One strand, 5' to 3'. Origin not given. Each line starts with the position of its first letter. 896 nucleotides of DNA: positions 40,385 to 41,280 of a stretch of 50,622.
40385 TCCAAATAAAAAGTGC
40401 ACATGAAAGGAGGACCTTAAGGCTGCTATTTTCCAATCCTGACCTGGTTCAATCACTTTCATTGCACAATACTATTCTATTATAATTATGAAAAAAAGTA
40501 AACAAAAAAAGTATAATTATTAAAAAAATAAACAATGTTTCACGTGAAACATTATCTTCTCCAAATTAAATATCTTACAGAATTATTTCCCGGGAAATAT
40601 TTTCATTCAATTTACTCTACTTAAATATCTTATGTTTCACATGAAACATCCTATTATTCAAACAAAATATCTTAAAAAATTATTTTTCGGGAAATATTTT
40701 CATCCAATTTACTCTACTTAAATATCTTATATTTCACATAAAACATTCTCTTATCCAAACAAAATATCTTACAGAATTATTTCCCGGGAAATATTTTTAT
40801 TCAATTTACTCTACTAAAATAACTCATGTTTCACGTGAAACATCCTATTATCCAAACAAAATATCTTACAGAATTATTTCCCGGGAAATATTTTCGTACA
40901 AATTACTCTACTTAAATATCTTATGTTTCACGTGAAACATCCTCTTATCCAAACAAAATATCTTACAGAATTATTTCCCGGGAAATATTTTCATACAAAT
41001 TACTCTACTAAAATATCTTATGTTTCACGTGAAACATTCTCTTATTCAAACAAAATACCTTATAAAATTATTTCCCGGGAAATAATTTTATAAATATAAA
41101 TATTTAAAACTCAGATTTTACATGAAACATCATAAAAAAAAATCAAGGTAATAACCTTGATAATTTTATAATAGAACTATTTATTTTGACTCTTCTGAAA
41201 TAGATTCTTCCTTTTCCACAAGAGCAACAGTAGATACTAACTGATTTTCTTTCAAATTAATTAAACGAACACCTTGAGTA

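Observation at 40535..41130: Tandem 97-bp array interleaving perfect ParB parS and Noc-binding-site palindromes, ~9.5 kb from oriC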

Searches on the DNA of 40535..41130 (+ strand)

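Call 76: search_dna_similar(query=window:40535-41130:+, collection=plasmids, mode=distant, max_rows=10)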
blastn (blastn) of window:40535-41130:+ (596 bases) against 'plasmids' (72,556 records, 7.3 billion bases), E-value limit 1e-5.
No match.
